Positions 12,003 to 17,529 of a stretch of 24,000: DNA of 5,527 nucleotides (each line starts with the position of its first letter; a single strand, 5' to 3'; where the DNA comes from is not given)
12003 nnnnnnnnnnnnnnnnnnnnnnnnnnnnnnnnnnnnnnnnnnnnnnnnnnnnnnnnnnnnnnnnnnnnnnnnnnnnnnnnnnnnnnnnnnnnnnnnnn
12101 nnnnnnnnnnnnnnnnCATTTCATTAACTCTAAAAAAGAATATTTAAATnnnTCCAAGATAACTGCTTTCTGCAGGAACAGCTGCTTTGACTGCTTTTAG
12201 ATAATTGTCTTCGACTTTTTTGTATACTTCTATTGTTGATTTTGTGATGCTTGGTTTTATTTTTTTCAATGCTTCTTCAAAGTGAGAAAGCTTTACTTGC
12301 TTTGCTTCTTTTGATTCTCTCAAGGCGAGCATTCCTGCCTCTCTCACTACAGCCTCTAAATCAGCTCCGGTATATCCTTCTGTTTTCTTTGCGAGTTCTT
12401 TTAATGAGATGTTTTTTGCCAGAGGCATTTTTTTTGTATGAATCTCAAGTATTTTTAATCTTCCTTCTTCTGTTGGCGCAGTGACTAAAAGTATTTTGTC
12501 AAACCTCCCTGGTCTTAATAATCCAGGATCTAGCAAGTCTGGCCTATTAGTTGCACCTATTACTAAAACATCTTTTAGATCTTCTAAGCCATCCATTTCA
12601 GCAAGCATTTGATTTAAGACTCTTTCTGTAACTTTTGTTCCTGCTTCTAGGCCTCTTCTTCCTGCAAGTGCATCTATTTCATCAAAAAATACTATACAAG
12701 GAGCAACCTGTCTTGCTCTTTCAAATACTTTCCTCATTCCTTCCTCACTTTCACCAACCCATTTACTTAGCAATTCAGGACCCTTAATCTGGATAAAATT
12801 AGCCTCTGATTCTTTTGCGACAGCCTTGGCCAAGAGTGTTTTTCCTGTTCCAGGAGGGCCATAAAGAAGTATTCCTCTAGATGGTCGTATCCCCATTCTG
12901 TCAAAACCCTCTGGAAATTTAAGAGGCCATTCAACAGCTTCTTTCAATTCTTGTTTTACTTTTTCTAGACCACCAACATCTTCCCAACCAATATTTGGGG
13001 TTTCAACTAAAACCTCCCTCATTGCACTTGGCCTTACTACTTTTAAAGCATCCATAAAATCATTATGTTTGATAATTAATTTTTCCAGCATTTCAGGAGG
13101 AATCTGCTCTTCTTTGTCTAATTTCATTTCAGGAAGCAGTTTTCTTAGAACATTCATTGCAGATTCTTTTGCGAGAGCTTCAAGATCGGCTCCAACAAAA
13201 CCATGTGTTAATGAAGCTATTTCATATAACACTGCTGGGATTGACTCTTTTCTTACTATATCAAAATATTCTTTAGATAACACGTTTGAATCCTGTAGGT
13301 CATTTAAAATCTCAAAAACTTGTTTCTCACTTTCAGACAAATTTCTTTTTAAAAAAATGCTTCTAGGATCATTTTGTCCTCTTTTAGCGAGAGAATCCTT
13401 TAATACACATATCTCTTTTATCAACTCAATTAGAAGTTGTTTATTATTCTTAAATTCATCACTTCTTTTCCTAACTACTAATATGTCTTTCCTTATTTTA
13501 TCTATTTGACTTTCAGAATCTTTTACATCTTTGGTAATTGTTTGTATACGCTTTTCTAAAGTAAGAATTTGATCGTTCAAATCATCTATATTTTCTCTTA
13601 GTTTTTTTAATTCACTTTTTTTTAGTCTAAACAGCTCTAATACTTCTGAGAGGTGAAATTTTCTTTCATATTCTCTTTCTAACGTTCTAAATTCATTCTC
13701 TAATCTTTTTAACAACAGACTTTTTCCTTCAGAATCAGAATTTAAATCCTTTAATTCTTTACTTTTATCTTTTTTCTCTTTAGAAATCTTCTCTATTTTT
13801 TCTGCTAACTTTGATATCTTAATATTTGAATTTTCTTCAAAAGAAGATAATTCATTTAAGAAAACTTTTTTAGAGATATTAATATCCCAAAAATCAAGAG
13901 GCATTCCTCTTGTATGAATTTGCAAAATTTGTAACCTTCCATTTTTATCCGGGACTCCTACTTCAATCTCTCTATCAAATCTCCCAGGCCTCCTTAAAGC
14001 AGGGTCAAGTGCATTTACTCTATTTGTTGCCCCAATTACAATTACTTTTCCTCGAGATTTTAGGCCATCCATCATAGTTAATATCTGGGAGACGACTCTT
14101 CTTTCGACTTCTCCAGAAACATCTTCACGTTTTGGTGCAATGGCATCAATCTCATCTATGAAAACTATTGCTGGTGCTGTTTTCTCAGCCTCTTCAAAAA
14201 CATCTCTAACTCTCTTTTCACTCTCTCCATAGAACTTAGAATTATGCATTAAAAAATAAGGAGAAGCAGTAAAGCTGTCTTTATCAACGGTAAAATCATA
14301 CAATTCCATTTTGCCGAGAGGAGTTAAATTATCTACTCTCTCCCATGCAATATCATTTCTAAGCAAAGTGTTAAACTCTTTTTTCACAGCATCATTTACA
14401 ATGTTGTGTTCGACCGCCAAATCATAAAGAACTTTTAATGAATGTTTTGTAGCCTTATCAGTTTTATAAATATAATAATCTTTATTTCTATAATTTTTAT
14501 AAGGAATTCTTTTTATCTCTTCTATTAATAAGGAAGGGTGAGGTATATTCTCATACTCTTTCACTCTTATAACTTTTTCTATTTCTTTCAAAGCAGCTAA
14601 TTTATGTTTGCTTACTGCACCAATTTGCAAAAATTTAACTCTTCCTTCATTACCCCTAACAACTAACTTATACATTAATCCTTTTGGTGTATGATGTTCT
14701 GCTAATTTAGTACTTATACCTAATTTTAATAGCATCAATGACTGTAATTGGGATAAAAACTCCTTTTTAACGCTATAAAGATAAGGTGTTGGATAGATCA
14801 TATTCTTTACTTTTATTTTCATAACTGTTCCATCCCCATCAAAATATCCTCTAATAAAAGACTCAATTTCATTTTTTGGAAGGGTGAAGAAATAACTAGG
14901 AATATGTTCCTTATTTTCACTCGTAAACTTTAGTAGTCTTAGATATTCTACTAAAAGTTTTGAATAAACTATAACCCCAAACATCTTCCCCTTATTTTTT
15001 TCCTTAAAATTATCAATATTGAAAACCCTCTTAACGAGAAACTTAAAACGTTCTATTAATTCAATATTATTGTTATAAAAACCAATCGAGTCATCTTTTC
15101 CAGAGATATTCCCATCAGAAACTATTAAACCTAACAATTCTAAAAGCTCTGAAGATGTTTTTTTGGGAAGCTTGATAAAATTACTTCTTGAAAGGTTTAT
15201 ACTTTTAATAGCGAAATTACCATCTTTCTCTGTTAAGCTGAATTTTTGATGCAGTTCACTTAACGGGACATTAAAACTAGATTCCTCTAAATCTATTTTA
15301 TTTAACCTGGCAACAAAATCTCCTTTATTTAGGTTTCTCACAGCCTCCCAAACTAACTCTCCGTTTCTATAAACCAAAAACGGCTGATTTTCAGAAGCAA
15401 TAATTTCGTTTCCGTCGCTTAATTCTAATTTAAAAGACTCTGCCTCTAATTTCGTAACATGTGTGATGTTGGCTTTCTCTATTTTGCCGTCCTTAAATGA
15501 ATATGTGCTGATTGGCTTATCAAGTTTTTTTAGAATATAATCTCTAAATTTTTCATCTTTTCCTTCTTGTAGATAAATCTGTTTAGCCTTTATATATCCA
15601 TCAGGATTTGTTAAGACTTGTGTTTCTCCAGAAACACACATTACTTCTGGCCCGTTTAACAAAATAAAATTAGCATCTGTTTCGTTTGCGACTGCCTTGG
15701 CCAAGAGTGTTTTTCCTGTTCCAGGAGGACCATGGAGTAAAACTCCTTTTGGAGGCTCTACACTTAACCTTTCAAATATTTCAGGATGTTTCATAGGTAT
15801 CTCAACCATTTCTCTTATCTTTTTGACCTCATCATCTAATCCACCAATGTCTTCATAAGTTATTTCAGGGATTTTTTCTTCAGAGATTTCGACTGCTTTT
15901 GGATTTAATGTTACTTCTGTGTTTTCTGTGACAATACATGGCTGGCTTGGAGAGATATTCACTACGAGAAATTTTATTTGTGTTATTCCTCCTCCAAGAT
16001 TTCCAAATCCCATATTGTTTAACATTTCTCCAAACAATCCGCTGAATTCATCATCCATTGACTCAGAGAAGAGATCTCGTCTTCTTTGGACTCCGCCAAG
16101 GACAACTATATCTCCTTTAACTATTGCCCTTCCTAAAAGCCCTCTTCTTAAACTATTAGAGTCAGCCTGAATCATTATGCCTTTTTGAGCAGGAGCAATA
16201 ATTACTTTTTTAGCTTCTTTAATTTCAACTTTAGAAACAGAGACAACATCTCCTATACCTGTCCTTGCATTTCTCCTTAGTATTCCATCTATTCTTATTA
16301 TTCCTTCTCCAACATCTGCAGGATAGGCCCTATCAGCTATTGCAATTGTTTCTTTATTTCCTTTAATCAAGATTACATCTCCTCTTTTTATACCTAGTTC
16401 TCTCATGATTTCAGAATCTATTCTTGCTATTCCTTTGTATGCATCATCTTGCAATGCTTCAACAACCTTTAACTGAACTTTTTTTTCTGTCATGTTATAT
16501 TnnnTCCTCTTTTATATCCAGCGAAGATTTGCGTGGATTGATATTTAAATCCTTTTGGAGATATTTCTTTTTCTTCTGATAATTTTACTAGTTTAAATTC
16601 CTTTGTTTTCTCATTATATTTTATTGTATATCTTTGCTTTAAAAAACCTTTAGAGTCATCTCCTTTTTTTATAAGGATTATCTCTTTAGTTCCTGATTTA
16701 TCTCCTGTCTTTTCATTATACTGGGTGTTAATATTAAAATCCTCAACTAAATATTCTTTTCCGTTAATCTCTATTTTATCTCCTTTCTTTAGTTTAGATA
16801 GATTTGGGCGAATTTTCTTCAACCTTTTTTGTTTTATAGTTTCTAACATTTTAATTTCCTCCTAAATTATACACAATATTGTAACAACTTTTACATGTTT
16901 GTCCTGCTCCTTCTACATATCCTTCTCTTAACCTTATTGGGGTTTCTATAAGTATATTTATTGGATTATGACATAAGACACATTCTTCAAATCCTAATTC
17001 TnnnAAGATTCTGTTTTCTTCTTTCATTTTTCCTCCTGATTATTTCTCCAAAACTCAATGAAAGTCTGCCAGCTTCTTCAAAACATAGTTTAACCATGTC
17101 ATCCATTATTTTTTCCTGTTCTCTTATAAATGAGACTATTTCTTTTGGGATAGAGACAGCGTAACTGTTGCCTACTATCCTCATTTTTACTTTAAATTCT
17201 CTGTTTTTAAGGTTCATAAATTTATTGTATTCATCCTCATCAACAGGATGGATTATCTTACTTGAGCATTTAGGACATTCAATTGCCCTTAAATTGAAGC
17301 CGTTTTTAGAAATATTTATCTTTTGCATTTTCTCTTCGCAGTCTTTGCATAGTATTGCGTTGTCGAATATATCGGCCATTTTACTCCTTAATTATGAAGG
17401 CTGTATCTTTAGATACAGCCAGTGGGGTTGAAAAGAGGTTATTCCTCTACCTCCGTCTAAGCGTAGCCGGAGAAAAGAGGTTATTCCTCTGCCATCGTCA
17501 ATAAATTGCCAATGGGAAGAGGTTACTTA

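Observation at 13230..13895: ~220-aa coiled-coil insertion in the D1 lid of Cdc48, independent of the intein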

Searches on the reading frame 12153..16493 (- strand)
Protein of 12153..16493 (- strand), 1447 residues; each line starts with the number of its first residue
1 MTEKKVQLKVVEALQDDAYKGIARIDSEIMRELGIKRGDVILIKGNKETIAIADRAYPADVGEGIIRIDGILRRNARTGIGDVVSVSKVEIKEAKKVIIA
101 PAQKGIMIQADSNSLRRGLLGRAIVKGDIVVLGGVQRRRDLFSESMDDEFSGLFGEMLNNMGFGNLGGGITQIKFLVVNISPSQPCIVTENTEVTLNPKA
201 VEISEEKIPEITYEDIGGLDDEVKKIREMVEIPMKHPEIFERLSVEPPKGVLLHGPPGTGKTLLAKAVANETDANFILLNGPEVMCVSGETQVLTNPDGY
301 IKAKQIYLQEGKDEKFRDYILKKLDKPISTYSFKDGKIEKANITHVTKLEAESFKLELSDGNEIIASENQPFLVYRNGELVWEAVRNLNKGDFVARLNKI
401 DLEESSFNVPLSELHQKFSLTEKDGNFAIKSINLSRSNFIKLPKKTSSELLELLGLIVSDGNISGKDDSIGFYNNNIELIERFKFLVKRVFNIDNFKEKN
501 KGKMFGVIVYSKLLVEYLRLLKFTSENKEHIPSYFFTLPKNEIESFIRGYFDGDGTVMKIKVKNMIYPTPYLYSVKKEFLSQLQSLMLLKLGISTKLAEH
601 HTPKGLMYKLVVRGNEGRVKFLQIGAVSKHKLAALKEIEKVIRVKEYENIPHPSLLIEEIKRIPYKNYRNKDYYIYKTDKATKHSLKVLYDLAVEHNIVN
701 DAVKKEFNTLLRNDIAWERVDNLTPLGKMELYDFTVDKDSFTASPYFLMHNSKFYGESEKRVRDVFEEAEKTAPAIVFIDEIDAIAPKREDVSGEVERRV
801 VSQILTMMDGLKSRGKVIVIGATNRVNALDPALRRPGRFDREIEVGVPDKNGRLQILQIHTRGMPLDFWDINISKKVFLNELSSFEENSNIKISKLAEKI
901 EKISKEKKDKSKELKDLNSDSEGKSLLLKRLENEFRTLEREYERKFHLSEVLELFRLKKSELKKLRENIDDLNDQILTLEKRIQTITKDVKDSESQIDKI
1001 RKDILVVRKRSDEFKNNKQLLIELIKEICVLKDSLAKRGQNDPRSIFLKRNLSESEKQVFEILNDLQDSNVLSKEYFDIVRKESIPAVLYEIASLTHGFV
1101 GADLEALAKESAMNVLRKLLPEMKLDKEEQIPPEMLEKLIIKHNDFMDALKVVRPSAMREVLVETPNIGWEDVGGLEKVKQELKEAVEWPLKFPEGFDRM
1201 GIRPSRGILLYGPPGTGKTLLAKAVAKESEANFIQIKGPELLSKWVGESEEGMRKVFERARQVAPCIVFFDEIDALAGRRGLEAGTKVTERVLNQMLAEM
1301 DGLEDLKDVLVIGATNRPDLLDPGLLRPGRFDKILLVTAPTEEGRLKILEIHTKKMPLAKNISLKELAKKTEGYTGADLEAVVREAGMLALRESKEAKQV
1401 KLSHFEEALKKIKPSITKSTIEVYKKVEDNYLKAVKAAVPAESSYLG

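Call 4: search_protein_families(library=pfam, proteins=[window:12153-16493:-], max_evalue=0.1)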
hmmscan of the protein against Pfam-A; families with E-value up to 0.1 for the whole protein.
window:12153-16493:- (1447 aa): 48 families (the best 25 are shown)
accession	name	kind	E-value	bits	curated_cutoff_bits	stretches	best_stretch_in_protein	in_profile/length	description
PF00004.35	AAA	-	3.3e-92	306.2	21.2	3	1208-1337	1-129/131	ATPase family associated with various cellular activities (AAA)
PF17862.7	AAA_lid_3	-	4.7e-29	100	27.2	2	1361-1407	1-45/45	AAA+ lid domain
PF02359.24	CDC48_N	-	1.9e-26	92.5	35.1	1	7-90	1-84/85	Cell division protein 48 (CDC48), N-terminal domain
PF14528.11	LAGLIDADG_3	-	3.5e-18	66.1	22.5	2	544-622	4-78/82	LAGLIDADG-like domain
PF14890.11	Intein_splicing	-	3.4e-15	56.6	35.8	1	320-751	15-155/155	Intein splicing domain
PF05496.18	RuvB_N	-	1e-12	48.5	27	2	246-287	31-72/159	Holliday junction DNA helicase RuvB P-loop domain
PF13191.12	AAA_16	-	3.1e-12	47.8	32.6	2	1204-1259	24-85/167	AAA ATPase domain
PF07724.20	AAA_2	-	1.1e-11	45.5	27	1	1206-1297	4-96/166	AAA domain (Cdc48 subfamily)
PF13401.12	AAA_22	-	2.3e-10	41.3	27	2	251-290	8-33/130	AAA domain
PF07728.20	AAA_5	-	3.6e-10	40.4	22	2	1208-1283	2-84/139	AAA domain (dynein-related subfamily)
PF06068.19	TIP49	-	3.9e-10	39.9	23.8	2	1205-1251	50-98/347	TIP49 P-loop domain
PF02933.23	CDC48_2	-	3.5e-09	36.6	22.4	1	112-203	7-64/64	Cell division protein 48 (CDC48), domain 2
PF23902.1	AAA_lid_PRS2_C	-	5.4e-08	33.3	34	1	1343-1412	2-70/73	PRS2 AAA+ lid C-terminal domain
PF13671.12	AAA_33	-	9.1e-08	32.9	27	2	251-282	2-31/143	AAA domain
PF13173.12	AAA_14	-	1.5e-07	31.9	27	1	1208-1276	5-74/129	AAA domain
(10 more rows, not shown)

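Call 6: find_homologous_proteins(query=window:12153-16493:-, region=855-1100, max_evalue=0.001)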
Query window:12153-16493:-, residues 855-1100 (246 aa): 4 proteins with E <= 0.001 among 4073 candidates.
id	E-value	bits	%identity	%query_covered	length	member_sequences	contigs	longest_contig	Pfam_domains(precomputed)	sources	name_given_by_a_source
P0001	2.7e-141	487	100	100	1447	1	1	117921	PF13173.13,PF02359.25,PF13671.13,PF00004.36,PF13401.13,PF13238.13,PF07728.21,PF00931.29,PF13191.13,PF07724.21,PF24883.3,PF13521.13,PF06068.20,PF05496.19,PF17862.8,PF14890.12,PF01695.24,PF00158.33,PF02933.24,PF23902.1,PF00005.34,PF12775.14,PF14528.12,PF00910.29,PF01078.28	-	-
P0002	9.1e-12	63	32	100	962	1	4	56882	PF13173.13,PF02359.25,PF13671.13,PF00004.36,PF13401.13,PF13238.13,PF07728.21,PF13191.13,PF06414.19,PF07724.21,PF24883.3,PF13521.13,PF09848.16,PF25199.2,PF09336.17,PF06068.20,PF05496.19,PF17862.8,PF01695.24,PF00158.33,PF02933.24,PF00005.34,PF07726.18,PF12775.14,PF02367.24,PF00910.29,PF01078.28,PF2072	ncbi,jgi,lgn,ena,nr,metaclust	ncbi:CDC48 family AAA ATPase [Candidatus Woesearchaeota archaeon]|nr:CDC48 family AAA ATPase [Candid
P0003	2.2e-9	55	28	100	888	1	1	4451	PF13173.13,PF06745.20,PF02359.25,PF13671.13,PF00004.36,PF13401.13,PF13238.13,PF07728.21,PF13191.13,PF06414.19,PF00308.25,PF07724.21,PF24883.3,PF05729.19,PF13521.13,PF25199.2,PF13481.13,PF01057.24,PF06068.20,PF05496.19,PF17862.8,PF01695.24,PF00158.33,PF02933.24,PF00005.34,PF07726.18,PF12775.14,PF0236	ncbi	-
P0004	9.9e-9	53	28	100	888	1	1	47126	PF13173.13,PF06745.20,PF02359.25,PF13671.13,PF00004.36,PF13401.13,PF13238.13,PF07728.21,PF13191.13,PF06414.19,PF00308.25,PF07724.21,PF24883.3,PF05729.19,PF13521.13,PF25199.2,PF13481.13,PF01057.24,PF06068.20,PF05496.19,PF17862.8,PF01695.24,PF00158.33,PF02933.24,PF00005.34,PF07726.18,PF12775.14,PF0236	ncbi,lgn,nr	ncbi:MAG: CDC48 family AAA ATPase [Candidatus Methanoperedens sp.]|nr:CDC48 family AAA ATPase [Candi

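Call 28: find_encoding_contigs(protein=P0002, flank=5000, max_places=3)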
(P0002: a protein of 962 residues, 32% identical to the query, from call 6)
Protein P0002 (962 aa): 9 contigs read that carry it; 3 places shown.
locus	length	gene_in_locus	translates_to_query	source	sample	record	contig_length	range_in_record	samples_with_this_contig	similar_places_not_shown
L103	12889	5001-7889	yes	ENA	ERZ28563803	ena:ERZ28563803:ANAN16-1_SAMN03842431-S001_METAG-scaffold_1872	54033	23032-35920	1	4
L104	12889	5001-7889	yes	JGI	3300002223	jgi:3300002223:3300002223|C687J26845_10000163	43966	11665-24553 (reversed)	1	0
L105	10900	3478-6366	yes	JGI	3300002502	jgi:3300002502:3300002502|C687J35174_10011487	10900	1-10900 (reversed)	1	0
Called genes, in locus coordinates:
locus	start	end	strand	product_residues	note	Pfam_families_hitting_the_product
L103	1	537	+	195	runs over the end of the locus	PF13640:2OG-FeII_Oxy_3, PF13661:2OG-FeII_Oxy_4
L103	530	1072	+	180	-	PF10637:Ofd1_CTDD (faint)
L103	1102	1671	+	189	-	PF22769:DCD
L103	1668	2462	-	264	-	PF01026:TatD_DNase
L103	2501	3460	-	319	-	PF01699:Na_Ca_ex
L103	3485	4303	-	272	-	PF03630:Fumble (faint)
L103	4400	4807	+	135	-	-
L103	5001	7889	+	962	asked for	PF02359:CDC48_N, PF02933:CDC48_2 (weak), PF05496:RuvB_N (weak), PF07724:AAA_2 (weak), PF00004:AAA, PF17862:AAA_lid_3, PF00004:AAA, PF17862:AAA_lid_3, +22 more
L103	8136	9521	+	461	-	-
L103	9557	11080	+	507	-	-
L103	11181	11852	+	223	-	PF09997:DUF2238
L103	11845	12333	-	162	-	-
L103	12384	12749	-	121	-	-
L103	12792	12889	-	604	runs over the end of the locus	PF02934:GatB_N, PF02938:GAD, PF02637:GatB_Yqey (weak)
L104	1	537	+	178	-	PF13640:2OG-FeII_Oxy_3, PF13661:2OG-FeII_Oxy_4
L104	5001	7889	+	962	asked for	PF02359:CDC48_N, PF02933:CDC48_2 (weak), PF05496:RuvB_N (weak), PF07724:AAA_2 (weak), PF00004:AAA, PF17862:AAA_lid_3, PF00004:AAA, PF17862:AAA_lid_3, +22 more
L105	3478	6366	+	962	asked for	PF02359:CDC48_N, PF02933:CDC48_2 (weak), PF05496:RuvB_N (weak), PF07724:AAA_2 (weak), PF00004:AAA, PF17862:AAA_lid_3, PF00004:AAA, PF17862:AAA_lid_3, +22 more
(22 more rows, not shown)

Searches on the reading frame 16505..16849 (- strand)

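Call 13: search_protein_families(library=pfam, proteins=[window:16505-16849:-], max_evalue=0.01)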
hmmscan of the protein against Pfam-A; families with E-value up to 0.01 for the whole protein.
window:16505-16849:- (115 aa): 2 families
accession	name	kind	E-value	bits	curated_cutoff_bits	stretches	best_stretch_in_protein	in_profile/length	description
PF08207.18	EFP_N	-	0.0019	18.6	23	1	18-41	3-26/58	Elongation factor P (EF-P) KOW-like domain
PF13275.11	S4_2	-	0.0028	18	24.6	0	19-35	48-64/65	S4 domain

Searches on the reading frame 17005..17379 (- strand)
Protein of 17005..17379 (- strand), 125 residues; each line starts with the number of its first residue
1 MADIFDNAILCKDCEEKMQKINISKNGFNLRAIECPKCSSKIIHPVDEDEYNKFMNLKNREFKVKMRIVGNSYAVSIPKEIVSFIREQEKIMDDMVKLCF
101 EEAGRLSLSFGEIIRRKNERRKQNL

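Call 13: search_protein_families(library=pfam, proteins=[window:17005-17379:-], max_evalue=0.01)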
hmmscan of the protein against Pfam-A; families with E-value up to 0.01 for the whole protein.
window:17005-17379:- (125 aa): 3 families
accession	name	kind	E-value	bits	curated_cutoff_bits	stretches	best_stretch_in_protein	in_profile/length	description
PF04014.23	MazE_antitoxin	-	0.00042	20.6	24.7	1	67-82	2-17/48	Antidote-toxin recognition MazE, bacterial antitoxin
PF10764.14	Gin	-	0.0067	16.8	27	0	8-25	17-34/45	Inhibitor of sigma-G Gin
PF24292.1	DUF7479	-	0.0078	16.7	27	0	9-43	3-41/60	Domain of unknown function (DUF7479)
